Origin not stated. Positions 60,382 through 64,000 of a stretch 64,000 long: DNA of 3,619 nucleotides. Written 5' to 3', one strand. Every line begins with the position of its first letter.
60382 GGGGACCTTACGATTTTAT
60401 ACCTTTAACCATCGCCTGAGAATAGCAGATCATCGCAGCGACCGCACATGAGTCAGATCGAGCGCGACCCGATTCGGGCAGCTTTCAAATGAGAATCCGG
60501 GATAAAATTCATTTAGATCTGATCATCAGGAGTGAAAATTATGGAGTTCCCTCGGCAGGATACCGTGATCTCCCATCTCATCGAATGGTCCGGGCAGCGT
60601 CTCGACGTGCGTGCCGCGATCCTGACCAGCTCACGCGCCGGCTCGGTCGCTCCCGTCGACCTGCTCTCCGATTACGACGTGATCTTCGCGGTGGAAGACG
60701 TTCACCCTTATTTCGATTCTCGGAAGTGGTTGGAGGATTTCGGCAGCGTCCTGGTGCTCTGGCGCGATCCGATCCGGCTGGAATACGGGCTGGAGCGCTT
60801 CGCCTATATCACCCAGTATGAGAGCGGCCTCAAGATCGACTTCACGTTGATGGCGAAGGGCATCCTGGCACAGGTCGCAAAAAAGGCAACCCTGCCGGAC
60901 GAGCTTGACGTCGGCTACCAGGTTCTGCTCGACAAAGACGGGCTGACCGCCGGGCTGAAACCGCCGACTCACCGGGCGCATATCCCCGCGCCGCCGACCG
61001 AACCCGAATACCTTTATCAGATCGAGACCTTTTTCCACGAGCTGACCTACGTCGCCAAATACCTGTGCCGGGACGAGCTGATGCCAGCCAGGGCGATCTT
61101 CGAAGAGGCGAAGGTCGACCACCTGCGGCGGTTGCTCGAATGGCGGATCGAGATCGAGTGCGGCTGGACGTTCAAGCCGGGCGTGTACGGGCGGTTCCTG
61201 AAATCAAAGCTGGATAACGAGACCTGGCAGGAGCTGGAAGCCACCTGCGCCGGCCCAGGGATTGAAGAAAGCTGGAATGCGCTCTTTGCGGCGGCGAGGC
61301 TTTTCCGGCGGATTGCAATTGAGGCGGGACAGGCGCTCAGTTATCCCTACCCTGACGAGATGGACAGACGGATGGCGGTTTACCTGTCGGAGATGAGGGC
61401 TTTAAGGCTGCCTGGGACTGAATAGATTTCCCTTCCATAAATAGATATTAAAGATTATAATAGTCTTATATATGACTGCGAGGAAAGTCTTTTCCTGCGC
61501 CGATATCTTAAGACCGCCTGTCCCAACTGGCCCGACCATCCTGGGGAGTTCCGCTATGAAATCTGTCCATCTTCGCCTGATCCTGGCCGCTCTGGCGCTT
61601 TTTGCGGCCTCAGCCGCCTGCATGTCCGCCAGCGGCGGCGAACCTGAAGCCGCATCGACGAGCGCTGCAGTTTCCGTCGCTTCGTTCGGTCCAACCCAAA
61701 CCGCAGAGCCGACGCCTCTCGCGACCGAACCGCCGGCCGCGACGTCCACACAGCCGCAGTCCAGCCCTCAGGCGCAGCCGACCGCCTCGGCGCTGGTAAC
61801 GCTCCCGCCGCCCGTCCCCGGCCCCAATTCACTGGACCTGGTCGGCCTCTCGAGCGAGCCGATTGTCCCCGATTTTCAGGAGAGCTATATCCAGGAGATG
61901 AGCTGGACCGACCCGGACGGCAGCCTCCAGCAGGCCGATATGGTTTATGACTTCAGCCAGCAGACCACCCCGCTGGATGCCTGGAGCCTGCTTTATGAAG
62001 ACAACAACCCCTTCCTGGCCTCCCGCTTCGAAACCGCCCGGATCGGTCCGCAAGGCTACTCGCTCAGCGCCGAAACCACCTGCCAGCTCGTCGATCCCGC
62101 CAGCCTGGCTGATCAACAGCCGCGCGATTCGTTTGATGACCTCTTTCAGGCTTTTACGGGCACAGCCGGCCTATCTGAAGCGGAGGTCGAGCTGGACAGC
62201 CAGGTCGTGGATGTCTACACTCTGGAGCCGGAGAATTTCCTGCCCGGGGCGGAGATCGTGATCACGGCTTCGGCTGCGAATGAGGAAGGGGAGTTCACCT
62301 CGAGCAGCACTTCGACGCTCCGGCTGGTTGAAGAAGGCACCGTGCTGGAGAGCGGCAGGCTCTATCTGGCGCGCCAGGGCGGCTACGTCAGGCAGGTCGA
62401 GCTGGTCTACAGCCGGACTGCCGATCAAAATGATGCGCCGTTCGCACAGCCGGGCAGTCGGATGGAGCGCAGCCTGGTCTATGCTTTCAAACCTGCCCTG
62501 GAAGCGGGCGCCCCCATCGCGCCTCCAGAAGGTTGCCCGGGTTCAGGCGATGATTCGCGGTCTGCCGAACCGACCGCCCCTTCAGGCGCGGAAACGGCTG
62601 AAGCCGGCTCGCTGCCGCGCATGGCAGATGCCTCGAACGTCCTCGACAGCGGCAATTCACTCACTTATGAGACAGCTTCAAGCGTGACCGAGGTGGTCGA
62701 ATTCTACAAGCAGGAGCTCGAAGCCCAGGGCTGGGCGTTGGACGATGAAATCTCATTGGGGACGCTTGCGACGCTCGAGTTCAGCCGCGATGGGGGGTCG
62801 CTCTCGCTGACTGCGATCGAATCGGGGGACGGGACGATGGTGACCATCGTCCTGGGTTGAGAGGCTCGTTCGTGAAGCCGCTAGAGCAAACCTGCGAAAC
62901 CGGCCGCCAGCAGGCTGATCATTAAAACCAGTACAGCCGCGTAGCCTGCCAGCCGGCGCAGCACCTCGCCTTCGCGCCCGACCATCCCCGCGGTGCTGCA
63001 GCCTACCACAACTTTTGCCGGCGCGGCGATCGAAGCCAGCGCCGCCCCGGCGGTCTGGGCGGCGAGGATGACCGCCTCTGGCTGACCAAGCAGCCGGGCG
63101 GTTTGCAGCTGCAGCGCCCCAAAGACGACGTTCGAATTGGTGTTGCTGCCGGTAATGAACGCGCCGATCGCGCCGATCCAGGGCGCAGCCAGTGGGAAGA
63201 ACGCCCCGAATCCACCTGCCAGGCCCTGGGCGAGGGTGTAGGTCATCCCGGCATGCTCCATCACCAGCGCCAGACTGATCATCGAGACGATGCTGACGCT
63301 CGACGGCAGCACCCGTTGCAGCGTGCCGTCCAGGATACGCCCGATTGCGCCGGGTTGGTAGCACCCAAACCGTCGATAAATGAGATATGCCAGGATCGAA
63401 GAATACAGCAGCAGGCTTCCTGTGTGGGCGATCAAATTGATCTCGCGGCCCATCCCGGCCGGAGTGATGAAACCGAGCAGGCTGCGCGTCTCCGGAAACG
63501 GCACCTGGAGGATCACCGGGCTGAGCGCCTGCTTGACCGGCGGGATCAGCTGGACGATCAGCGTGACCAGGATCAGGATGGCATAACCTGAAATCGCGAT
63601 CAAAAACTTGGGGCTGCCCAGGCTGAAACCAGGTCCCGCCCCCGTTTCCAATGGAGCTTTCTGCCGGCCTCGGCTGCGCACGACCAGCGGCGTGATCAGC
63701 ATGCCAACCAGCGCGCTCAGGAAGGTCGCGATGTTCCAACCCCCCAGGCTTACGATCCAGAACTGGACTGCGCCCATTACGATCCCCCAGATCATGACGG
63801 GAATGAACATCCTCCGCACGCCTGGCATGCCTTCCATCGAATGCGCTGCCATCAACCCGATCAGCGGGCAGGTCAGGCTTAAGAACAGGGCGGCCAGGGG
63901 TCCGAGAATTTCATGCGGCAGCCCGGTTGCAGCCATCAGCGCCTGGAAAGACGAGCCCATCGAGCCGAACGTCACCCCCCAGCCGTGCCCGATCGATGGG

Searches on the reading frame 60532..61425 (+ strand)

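Call 59: search_protein_families(library=ncbifam, proteins=[window:60532-61425:+], max_evalue=0.0001)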
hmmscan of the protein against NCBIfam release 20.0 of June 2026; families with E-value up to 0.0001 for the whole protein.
window:60532-61425:+ (297 aa): 4 families
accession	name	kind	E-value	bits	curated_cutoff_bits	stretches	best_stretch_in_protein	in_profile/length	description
NF033387.1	ANT_6_aadS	equivalog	7.3e-60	202.6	450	1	10-289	4-283/284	AadS family aminoglycoside 6-adenylyltransferase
NF033084.2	ANT_6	equivalog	4e-38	131.3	420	1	13-288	7-278/280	aminoglycoside 6-adenylyltransferase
NF000312.1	ANT_6_aadK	exception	4.6e-29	101.7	600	1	25-276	20-268/284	aminoglycoside 6-adenylyltransferase AadK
NF000062.1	ANT_6_str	exception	2.3e-18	66.6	500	1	13-275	8-267/282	streptomycin adenylyltransferase Str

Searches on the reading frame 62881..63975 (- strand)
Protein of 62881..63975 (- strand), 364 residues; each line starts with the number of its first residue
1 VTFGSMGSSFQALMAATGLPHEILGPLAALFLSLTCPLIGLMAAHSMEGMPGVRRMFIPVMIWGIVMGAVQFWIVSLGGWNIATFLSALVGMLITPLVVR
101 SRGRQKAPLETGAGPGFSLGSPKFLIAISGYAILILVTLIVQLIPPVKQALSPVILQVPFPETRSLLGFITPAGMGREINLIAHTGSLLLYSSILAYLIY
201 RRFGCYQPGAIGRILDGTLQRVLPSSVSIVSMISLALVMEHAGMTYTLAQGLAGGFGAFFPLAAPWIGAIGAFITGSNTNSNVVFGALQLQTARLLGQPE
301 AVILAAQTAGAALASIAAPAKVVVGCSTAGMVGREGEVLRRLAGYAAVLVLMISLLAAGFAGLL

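Call 59: search_protein_families(library=ncbifam, proteins=[window:62881-63975:-], max_evalue=0.0001)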
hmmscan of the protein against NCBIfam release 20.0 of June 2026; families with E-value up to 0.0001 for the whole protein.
window:62881-63975:- (364 aa): 3 families
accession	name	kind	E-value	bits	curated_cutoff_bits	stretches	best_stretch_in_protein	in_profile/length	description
TIGR00795.1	lctP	subfamily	8.9e-47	160.1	341.15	1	2-358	160-526/530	lactate permease LctP family transporter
NF007249.0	PRK09695.1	equivalog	1.5e-22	80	1121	1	223-355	414-545/560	glycolate permease GlcA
NF007740.0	PRK10420.1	equivalog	1.2e-19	70.4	918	1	179-357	366-539/551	L-lactate permease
